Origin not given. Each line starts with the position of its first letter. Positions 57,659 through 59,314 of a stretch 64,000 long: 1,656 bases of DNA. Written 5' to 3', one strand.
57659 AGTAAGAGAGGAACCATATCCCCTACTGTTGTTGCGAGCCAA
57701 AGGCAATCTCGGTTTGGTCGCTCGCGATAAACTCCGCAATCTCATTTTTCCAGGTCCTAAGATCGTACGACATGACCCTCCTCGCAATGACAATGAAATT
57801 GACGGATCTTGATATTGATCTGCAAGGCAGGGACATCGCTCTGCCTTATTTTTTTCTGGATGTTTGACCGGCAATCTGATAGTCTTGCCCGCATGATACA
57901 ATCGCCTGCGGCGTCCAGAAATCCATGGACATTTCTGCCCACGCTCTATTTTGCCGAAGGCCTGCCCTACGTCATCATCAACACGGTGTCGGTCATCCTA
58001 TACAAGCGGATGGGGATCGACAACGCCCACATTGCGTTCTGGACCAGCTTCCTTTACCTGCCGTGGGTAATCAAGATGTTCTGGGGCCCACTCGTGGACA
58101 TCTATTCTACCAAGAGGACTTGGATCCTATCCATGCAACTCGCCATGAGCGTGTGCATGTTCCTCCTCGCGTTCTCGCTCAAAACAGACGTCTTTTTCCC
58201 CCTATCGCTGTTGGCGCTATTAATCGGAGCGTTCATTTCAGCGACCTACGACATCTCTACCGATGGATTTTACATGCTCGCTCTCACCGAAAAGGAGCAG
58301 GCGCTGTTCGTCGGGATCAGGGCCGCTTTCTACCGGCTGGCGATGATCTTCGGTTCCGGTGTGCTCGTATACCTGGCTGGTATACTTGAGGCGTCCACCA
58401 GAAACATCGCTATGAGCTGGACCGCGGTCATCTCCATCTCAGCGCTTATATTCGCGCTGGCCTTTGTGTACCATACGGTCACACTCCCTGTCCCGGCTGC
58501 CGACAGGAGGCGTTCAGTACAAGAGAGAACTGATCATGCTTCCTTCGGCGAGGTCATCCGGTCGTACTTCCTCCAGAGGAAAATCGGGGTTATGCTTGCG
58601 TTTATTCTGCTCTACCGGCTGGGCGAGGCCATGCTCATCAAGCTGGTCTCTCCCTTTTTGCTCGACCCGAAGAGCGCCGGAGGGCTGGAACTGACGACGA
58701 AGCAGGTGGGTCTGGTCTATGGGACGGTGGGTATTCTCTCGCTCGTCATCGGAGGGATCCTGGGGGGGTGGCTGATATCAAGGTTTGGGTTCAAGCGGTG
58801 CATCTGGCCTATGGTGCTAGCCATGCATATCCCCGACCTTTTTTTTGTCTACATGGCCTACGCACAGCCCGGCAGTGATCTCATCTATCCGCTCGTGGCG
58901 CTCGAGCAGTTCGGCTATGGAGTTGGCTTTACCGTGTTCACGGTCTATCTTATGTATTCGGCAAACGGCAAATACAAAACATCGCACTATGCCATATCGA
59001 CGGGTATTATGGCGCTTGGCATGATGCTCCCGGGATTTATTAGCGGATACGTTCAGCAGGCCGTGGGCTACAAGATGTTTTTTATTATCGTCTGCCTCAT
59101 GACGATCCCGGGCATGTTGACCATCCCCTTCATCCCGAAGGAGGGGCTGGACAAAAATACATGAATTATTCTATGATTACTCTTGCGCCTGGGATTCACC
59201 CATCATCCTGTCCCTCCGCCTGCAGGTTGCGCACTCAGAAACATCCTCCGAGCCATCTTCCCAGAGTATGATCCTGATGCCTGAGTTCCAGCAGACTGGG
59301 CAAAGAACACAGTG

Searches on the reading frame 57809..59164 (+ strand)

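Call 80: search_protein_families(library=pfam, max_evalue=0.00001, proteins=[window:57809-59164:+])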
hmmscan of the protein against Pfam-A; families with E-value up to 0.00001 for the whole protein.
window:57809-59164:+ (451 aa): 1 family
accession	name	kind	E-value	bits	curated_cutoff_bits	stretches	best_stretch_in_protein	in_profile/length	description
PF07690.21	MFS_1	-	8.8e-24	84.5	33.4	2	47-385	5-323/347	Major Facilitator Superfamily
